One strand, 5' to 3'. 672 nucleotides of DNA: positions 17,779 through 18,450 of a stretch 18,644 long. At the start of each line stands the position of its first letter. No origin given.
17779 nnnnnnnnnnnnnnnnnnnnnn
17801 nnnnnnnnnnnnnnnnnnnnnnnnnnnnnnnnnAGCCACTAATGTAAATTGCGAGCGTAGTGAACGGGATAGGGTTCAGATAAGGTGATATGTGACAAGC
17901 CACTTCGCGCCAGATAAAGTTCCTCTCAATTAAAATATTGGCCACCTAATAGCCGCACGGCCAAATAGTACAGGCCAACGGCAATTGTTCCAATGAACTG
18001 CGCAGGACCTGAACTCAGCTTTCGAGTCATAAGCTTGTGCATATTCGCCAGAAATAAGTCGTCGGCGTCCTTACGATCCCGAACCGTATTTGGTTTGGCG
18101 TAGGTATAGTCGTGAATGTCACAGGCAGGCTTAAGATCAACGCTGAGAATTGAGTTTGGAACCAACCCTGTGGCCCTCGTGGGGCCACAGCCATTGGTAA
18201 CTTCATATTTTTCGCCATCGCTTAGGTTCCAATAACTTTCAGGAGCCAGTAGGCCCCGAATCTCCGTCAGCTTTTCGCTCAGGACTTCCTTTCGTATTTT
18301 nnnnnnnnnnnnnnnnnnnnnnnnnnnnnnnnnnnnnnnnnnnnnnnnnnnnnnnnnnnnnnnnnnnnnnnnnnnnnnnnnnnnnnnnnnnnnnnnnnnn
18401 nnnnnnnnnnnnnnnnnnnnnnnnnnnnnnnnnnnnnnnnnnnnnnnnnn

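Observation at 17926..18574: Prokaryotic PLA2-like gene apparently split by a +1 frameshift inside an A-run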

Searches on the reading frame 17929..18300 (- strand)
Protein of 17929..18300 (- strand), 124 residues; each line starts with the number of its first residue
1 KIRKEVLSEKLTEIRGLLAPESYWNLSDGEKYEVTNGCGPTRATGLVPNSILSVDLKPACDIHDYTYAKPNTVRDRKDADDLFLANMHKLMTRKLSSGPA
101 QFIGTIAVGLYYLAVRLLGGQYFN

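Call 6: search_protein_families(library=pfam, proteins=[window:17929-18300:-], max_evalue=10)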
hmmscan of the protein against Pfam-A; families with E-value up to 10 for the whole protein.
seq(124 aa): 2 families
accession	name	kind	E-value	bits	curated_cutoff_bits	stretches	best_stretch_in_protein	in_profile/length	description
PF07087.16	DUF1353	-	0.0034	17.4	22.5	1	59-92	47-79/91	Protein of unknown function (DUF1353)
PF09056.16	Phospholip_A2_3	-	0.13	13.3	29.4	1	47-118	35-109/110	Prokaryotic phospholipase A2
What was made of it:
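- On Pfam PF09056 (prokaryotic secreted PLA2, group XIV): 13.3 bits against a cut-off of 29.4, E = 0.13 (call 6).
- Closest known: Group XIII/XIV secreted microbial PLA2s. Different: PF09056 score is 13.3 bits against a cut-off of 29.4 (call 6).
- Checked: With the single sequence it is weak: PF09056 E = 0.13 and DUF1353 E = 0.003, both below the Pfam cut-offs (call 6).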

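Call 7: search_protein_families(library=phrogs, proteins=[window:17929-18300:-], max_evalue=10)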
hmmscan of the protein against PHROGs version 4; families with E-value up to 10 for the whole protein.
seq(124 aa): 2 families
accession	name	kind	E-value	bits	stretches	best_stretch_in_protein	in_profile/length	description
phrog_1158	-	tail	0.00065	20.4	1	57-91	71-110/205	tail assembly chaperone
phrog_6098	-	unknown function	0.0054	18.1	1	57-123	18-71/78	-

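Call 19: find_homologous_proteins(query=A3, max_evalue=0.001)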
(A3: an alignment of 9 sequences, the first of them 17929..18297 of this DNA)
Query A3 (9 sequences) (123 aa, profile of the alignment): 818 proteins with E <= 0.001 among 2703 candidates; the best 120 are listed.
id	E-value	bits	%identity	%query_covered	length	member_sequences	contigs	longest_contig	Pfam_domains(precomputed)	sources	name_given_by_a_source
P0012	9.3e-47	176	43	63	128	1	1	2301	-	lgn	-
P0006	2.0e-46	175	59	92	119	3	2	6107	-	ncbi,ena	ncbi:MAG: hypothetical protein ACK5Y2_01395 [Bdellovibrionales bacterium]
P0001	8.5e-46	173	81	100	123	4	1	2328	-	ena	-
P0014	1.7e-45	172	59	92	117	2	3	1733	-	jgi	jgi:hypothetical protein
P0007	2.6e-44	168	55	88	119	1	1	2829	-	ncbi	-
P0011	3.9e-44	168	35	92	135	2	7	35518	-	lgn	-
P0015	5.7e-44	167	79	91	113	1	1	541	-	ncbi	-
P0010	2.0e-43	165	41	87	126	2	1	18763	-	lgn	-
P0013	2.7e-43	165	35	87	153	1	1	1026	-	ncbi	-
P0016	1.0e-42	163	62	91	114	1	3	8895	-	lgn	-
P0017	1.9e-41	159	76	91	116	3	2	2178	-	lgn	-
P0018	3.9e-41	158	37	87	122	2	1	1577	-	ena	-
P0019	9.8e-41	157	57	90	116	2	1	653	-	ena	-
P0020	9.9e-41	157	42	87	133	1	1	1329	-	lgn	-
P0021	2.6e-40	155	38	87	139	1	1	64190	-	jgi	jgi:hypothetical protein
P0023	5.5e-40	154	75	86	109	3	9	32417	-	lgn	-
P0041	9.1e-39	150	35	87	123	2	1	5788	PF07087.17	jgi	jgi:uncharacterized protein DUF1353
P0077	2.3e-37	146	36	87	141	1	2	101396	-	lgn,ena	-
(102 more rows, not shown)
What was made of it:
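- On DUF1353 / TtaP-like small PLA2s (PF07087): 63 of 75 relatives hit at E <= 0.01, and one close family member (P0041) carries a precomputed PF07087 assignment (call 19).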

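Call 21: search_solved_structures(query=A3, max_evalue=10, show_alignments=3)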
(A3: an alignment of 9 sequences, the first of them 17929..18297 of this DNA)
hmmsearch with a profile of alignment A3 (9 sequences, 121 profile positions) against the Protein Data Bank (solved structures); distinct sequences matched with E-value up to 10: 4.
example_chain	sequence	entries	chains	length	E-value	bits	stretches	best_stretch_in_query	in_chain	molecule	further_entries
8k1w_A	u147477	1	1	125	0.00049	23.6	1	38-112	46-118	PLA2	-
1faz_A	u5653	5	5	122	0.0007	23.1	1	37-109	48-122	PHOSPHOLIPASE A2 | putative secreted protein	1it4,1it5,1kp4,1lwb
7ygk_A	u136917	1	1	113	0.0027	21.2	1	37-109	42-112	phospholipase A2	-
4aup_A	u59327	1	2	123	0.003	21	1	38-109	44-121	PHOSPHOLIPASE A2 GROUP XIII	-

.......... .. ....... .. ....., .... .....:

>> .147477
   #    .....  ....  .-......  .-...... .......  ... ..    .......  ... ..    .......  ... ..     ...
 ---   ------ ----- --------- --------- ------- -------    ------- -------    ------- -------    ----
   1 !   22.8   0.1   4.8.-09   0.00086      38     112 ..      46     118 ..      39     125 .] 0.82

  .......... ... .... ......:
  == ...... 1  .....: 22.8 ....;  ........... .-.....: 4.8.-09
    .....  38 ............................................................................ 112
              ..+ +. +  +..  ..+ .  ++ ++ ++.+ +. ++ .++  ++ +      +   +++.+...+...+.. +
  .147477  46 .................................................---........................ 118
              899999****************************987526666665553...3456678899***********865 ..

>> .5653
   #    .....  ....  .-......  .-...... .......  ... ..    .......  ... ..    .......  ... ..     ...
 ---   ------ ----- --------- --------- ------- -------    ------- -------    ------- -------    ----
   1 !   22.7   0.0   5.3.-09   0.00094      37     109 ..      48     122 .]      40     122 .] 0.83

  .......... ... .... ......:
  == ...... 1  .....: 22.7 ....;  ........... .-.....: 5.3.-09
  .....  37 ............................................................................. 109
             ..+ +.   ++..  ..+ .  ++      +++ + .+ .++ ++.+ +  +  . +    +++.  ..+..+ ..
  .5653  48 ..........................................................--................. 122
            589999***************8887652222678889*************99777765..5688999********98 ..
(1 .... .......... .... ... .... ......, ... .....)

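Call 24: find_related_loci(query=A3, collection=genome_contigs, flank=10000)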
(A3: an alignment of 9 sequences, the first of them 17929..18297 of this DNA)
Query A3 (123 aa) in genome_contigs; peptide patterns used: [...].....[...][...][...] (x = any residue, [..] = any of these).
37 stretches matched a pattern; 25 encode a relative of the query (tblastn E <= 1e-3); 25 distinct loci.
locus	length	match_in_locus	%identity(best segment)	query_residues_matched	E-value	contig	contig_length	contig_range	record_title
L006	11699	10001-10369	82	1-123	2e-68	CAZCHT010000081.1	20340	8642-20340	MAG TPA_asm: uncultured Bdellovibrio sp. isolate SRP107338_co1_318 genome assembly, contig: NODE_2485_length_20340_cov_6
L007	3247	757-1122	80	2-123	7e-67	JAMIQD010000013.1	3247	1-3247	MAG: Pseudobdellovibrionaceae bacterium isolate RA_AS_metabat.47_sub k201_1682319, whole genome shotgun sequence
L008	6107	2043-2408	61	1-122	5e-50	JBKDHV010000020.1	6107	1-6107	MAG: Bdellovibrionales bacterium isolate samp_2117_concoct_690 samp_2117_129882, whole genome shotgun sequence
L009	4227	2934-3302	59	1-123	2e-49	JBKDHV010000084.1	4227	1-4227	MAG: Bdellovibrionales bacterium isolate samp_2117_concoct_690 samp_2117_708319, whole genome shotgun sequence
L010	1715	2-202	79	57-123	1e-34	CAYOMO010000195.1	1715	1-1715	MAG TPA_asm: uncultured Gammaproteobacteria bacterium isolate SRP292972_co1_31 genome assembly, contig: NODE_29618_lengt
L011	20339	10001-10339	40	10-122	9e-22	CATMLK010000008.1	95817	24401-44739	MAG: uncultured Bacteriovoracaceae bacterium isolate SRR3960577_bin.13_MetaWRAP_v1.3_MAG genome assembly, contig: ERZ651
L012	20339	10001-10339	40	10-122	9e-22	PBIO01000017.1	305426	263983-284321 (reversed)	MAG: Halobacteriovorax sp. isolate SP2999 MHASMcontig_3093678, whole genome shotgun sequence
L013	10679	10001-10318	39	16-122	1e-21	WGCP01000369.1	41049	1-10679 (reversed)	MAG: Desulfobulbaceae bacterium isolate S145_10 k151_42495, whole genome shotgun sequence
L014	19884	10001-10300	40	16-116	3e-20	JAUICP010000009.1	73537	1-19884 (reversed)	MAG: Bdellovibrionia bacterium isolate 7_bin.39 NODE_607_length_73537_cov_5.122204, whole genome shotgun sequence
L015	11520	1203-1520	38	16-122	2e-19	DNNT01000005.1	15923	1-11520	MAG TPA_asm: Arenimonas sp. isolate UBA12134 contig_15262, whole genome shotgun sequence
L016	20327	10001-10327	38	16-122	2e-19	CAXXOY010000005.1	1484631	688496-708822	MAG: uncultured Desulfosarcina sp. isolate d456532c-4aeb-4088-96b6-462b3856a84e genome assembly, contig: contig_5, whole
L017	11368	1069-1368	38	16-116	9e-19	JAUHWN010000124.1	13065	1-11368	MAG: Bdellovibrionia bacterium isolate 2_bin.24 NODE_3226_length_13065_cov_0.924563, whole genome shotgun sequence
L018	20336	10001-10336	36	12-122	2e-18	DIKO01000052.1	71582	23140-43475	MAG TPA_asm: Desulfobacteraceae bacterium UBA5616 UBA5616_contig_41631, whole genome shotgun sequence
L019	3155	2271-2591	41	16-122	3e-18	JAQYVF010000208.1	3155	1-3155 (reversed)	MAG: Desulfocapsa sp. isolate Sva_acohol_bin16 k141_29941_length_3155_cov_135.6238, whole genome shotgun sequence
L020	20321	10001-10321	38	16-122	1e-17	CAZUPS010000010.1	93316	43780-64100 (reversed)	MAG TPA_asm: uncultured Desulfocapsa sp. isolate binchicken_co47_206 genome assembly, contig: NODE_123_length_93316_cov_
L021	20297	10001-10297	39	16-115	2e-17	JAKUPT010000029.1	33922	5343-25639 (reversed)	MAG: Bdellovibrionales bacterium isolate ALOHA_A2.5_10 A2.5-Bdellovibrionales-1_29, whole genome shotgun sequence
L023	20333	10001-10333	32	15-122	9e-17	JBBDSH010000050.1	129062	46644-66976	MAG: Gammaproteobacteria bacterium isolate LejiaC_57_24 Lejia_C_264_length_129062_cov_14, whole genome shotgun sequence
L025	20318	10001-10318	35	16-122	4e-16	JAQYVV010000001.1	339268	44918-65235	MAG: Desulfurivibrionaceae bacterium isolate SF_100_bin22 SF_100_bin.22.orig_100_contig-145_9, whole genome shotgun sequ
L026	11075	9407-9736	30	8-116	7e-15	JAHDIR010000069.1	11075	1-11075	MAG: Bdellovibrionales bacterium isolate MAG-98 RZ_16826, whole genome shotgun sequence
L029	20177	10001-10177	50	16-67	4e-12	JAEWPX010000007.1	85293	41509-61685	MAG: Proteobacteria bacterium isolate OH_SBrB_115 k127_185414, whole genome shotgun sequence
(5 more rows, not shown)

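Call 26: search_protein_representatives(alignment_id=A3)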
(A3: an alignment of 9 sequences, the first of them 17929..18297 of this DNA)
Query: 9 sequences, 121 profile positions. Proteins with E-value up to 0.001 (for the whole library): 2056; up to 1e-10: 830; up to 1e-30: 31. The best 150 are listed.
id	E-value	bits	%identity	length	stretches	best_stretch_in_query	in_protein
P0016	3.3e-43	163.0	-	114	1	2-114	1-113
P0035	1.1e-39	151.6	-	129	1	6-119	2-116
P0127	9.0e-37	142.2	-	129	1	2-119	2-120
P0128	6.9e-36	139.4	-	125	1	6-120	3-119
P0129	2.0e-35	137.9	-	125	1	4-118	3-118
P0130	2.9e-35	137.3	-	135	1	4-119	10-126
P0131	9.9e-35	135.6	-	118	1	6-119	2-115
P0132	1.1e-34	135.5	-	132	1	2-120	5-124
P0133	1.5e-34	135.1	-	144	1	4-118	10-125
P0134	2.1e-34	134.6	-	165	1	3-119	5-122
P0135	5.1e-34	133.3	-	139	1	7-120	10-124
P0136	5.4e-34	133.3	-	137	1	5-120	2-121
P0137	7.7e-34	132.7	-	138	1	2-119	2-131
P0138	1.7e-33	131.6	-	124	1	6-119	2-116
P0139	3.9e-33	130.5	-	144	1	5-118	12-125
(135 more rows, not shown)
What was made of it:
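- The B family has 2056 clusters, and nearly all are proteins of 110-190 aa (call 26).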

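Call 29: search_solved_structures(query=A5, max_evalue=10, show_alignments=2)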
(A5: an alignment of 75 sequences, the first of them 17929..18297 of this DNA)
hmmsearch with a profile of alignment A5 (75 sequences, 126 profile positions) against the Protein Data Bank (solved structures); distinct sequences matched with E-value up to 10: 7.
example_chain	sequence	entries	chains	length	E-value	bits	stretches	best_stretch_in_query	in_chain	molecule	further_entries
1faz_A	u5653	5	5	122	7.3e-05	26.1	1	38-109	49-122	PHOSPHOLIPASE A2 | putative secreted protein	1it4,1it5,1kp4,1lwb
8k1w_A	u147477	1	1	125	0.00016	24.9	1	38-112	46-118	PLA2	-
7ygk_A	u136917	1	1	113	0.00034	23.9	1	37-109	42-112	phospholipase A2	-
4aup_A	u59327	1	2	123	0.00055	23.2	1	38-109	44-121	PHOSPHOLIPASE A2 GROUP XIII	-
2jne_A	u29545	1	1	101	0.025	17.9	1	3-72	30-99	Hypothetical protein yfgJ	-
2jrp_A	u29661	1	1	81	0.27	14.6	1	6-75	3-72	Putative cytoplasmic protein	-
3qnk_A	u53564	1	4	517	1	12.7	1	77-115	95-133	Putative lipoprotein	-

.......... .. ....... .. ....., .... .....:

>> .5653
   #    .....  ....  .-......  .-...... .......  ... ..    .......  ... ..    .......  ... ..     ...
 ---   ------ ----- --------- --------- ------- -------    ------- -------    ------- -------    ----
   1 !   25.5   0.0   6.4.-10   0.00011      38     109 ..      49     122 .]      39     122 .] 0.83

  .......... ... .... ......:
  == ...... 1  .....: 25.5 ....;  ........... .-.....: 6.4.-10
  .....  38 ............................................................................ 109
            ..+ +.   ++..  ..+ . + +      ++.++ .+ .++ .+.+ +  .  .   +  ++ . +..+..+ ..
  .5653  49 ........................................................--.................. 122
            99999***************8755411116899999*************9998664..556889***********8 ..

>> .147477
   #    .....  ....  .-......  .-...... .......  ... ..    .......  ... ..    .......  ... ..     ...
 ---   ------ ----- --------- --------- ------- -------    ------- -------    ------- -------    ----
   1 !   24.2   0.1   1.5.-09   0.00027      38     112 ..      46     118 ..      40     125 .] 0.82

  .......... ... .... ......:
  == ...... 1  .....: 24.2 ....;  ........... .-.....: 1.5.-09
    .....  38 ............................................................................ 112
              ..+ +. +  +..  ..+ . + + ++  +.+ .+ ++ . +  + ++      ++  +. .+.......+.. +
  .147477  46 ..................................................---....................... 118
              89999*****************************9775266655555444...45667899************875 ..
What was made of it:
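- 17926..18300 (-): Open frame of gene B, the small PLA2-like protein of the TtaP/DUF1353-like class, including its stop at 17928-17926. The conserved protein starts at APESYW (18246). Calls 21 and 29 give the PDB PLA2 hits.
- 18061..18063 (-): D79, the predicted partner of the His/Asp catalytic dyad. It aligns with the Asp of 'RIDSAF' in 1faz (call 29).
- On PLA2 superfamily, microbial group XIII/XIV-like fold: They align to the His64-Asp65 motif and the dyad Asp of 1faz (calls 21, 29). The next PDB hit is unrelated, at E = 0.025 (call 29).
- Closest known: Group XIII/XIV secreted microbial PLA2s. Same: Active-site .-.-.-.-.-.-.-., the dyad Asp, and a C-terminal YY-AV--FG helix, all aligned by HMMER (calls 21, 29).
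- Profiles of 9 and of 75 sequences have four significant PDB matches, and all four are microbial PLA2s: 1faz at 7e-5, 8k1w, 7ygk and 4aup (calls 21, 29).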

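Call 30: search_protein_families(library=pfam, alignment_id=A5, max_evalue=0.01)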
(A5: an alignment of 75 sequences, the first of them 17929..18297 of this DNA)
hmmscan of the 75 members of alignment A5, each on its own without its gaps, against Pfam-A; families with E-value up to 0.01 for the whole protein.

A. member 1, window:17929-18297:- (123 aa): 1 family
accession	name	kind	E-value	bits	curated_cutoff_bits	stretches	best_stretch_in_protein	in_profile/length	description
PF07087.16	DUF1353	-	0.0033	17.4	22.5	1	58-91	47-79/91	Protein of unknown function (DUF1353)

B. families by the number of members that match (of 75 scanned): 4 families
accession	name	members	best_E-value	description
PF07087.16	DUF1353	63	1.6e-05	Protein of unknown function (DUF1353)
PF09056.16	Phospholip_A2_3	31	0.00011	Prokaryotic phospholipase A2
PF09550.16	Phage_TAC_6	1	0.0017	Phage tail assembly chaperone protein, TAC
PF22298.2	Tsr1_G-like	1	0.009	Tsr1, G-like domain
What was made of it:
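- On Pfam PF09056 (prokaryotic secreted PLA2, group XIV): 31 of 75 relatives reach E <= 0.01, with a best of 1.1e-4 (call 30).
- On DUF1353 / TtaP-like small PLA2s (PF07087): 17.4 bits against a cut-off of 22.5, E = 0.003 (calls 6, 30).
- Pfam hits DUF1353 in 63 of 75 members and PF09056 in 31 of 75 (call 30).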

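Call 34: find_related_loci(query=window:17929-18297:-, collection=metagenome_contigs, flank=5000)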
Query window:17929-18297:- (123 aa) in metagenome_contigs; peptide patterns used: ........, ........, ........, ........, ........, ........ (x = any residue, [..] = any of these).
393 stretches matched a pattern; 1 encode a relative of the query (tblastn E <= 1e-3); 1 distinct loci.
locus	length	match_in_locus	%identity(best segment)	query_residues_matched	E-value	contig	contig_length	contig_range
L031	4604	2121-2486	80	2-123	3e-68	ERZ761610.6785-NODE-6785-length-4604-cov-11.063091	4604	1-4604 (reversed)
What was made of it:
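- Tried and rejected: It found only one extra locus (call 34).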

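Call 35: predict_structure(alignment_id=A5)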
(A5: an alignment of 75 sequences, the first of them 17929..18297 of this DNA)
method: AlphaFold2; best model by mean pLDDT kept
length: 123 residues; sequences in the alignment: 75
mean_pLDDT: 87.6   pTM: 0.83
mean pLDDT of the five models: 87.6, 87.6, 87.4, 85.7, 85.6
residues with pLDDT >= 90: 77; 70-90: 32; 50-70: 14; < 50: 0
segments of 3 or more residues with pLDDT < 50: none
pLDDT, mean of each block of 10 residues (from residue 1): 68 96 95 84 78 95 88 83 97 94 96 84 63
secondary structure, 60 per line:
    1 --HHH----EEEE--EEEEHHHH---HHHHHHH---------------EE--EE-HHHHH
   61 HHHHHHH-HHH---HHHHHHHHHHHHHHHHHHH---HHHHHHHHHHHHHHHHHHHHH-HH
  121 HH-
elements in order: E10-13 E16-19 H20-23 H27-33 H56-67 H75-93 H97-117 H119-122
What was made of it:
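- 17926..18300 (-): Call 35 gives the model (pLDDT 87.6).
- On PLA2 superfamily, microbial group XIII/XIV-like fold: The AF2 model has pLDDT 87.6 (call 35).
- The AF2 model has pLDDT 87.6 and pTM 0.83 (call 35).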

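Call 38: fold_search(model_id=the predicted structure, library=pdb)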
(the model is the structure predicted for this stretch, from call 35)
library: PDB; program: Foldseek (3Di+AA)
matches with E <= 10: 58; with E <= 0.001: 0
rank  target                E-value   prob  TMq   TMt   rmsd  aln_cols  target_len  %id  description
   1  4aup_B                1.2e-02  1.00  0.55  0.55   3.7       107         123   20  Tuber borchii Phospholipase A2 (released 2012-12-12)
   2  4aup_A                3.2e-02  1.00  0.59  0.60   3.7       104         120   20  Tuber borchii Phospholipase A2 (released 2012-12-12)
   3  8k1w                  5.4e-02  0.99  0.47  0.48   3.4        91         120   21  Crystal structure of PLA2 from Saccharothrix espanaensis (released 2024-07-24)
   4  1faz                  5.7e-02  0.99  0.52  0.52   4.4       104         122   21  THE CRYSTAL STRUCTURE OF PROKARYOTIC PHOSPHOLIPASE A2 (released 2001-07-18)
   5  7ygk                  1.0e-01  0.98  0.44  0.48   3.3        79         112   23  Crystal structure of a secretory phospholipase A2 from Sciscionella marina (released 2023-02-22)
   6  3uum_B                2.9e+00  0.06  0.24  0.24  12.3        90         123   11  Crystal Structure of N-terminal first spectrin repeat of utrophin (released 2012-09-19)
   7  9hh8                  4.1e+00  0.06  0.29  0.30  10.7       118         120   14  Crystal Structure of the Plasmodium vivax Bromodomain PvBDP1 in complex with RMM23 (released 2025-04-02)
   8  6eri_Az               4.6e+00  0.02  0.19  0.14  21.9       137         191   14  Structure of the chloroplast ribosome with chl-RRF and hibernation-promoting factor (released 2018-04-18)
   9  9e30_C                5.2e+00  0.05  0.29  0.31  10.5       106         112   16  Discovery of Potent, Highly Selective and Efficacious SMARCA2 Degraders - Compound 13 (released 2024-12-18)
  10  3vmq_B                5.5e+00  0.06  0.27  0.18   6.4        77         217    9  Crystal structure of Staphylococcus aureus membrane-bound transglycosylase: Apoenzyme (released 2012-04-18)
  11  2wvl_A                5.9e+00  0.09  0.20  0.07   2.8        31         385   16  Mannosyl-3-phosphoglycerate synthase from Thermus thermophilus HB27 in complex with GDP-alpha-D-Mannose and Mg(II) (released 2010-03-31)
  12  6zs2_A                5.9e+00  0.04  0.30  0.30  11.0       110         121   15  Crystal Structure of the bromodomain of human transcription activator BRG1 (SMARCA4) in complex with 2-(6-amino-5-(pip (released 2020-10-07)
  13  8qjt_B                5.9e+00  0.03  0.25  0.27  14.3       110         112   14  BRM (SMARCA2) Bromodomain in complex with ligand 10 (released 2024-01-17)
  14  3vmt_A                6.2e+00  0.07  0.25  0.15   5.2        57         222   10  Crystal structure of Staphylococcus aureus membrane-bound transglycosylase in complex with a Lipid II analog (released 2012-04-18)
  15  5ea1_C                6.2e+00  0.05  0.32  0.32  10.2       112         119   14  Crystal Structure of SMARCA4 bromodomain in complex with MPD (released 2016-03-16)
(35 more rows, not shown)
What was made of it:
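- On PLA2 superfamily, microbial group XIII/XIV-like fold: The top five Foldseek PDB hits are all PLA2s with probability 0.98-1.0 and TM 0.44-0.60 (call 38).
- The top five Foldseek hits are all PLA2s with probability 0.98-1.0 (call 38).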

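Call 39: find_encoding_contigs(protein=P0023, flank=10000, max_places=3)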
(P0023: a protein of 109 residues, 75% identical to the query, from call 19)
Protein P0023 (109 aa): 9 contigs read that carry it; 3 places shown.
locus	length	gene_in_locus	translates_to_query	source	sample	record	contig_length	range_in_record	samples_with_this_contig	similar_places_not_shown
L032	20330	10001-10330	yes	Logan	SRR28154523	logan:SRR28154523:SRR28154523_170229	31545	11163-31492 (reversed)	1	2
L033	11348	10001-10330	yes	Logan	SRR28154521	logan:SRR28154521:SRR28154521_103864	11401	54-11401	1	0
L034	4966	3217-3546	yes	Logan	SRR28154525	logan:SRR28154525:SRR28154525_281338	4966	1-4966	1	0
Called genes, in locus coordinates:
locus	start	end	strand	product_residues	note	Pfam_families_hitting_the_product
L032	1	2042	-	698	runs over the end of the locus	?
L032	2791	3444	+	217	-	-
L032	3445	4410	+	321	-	-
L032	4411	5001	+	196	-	-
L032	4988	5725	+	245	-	-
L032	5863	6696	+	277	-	PF03743:TrbI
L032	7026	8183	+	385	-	PF01580:FtsK_SpoIIIE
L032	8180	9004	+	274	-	-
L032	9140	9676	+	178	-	PF13441:Gly-zipper_YMGG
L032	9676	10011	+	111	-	-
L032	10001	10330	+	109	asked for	-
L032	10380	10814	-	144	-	PF00072:Response_reg (faint)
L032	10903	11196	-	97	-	PF12840:HTH_20, PF01022:HTH_5 (weak), PF01047:MarR, PF13412:HTH_24 (weak), PF24033:DUF7342 (weak)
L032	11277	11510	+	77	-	PF12728:HTH_17 (weak)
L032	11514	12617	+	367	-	PF00589:Phage_integrase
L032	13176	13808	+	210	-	-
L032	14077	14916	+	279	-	-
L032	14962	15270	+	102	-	-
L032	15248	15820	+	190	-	-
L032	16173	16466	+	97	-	-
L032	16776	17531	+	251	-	-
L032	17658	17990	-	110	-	-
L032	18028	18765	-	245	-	-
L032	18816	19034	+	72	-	-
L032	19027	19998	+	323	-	PF13481:AAA_25, PF06745:ATPase (faint)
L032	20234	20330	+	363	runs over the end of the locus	PF00589:Phage_integrase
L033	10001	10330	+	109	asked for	-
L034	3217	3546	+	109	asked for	-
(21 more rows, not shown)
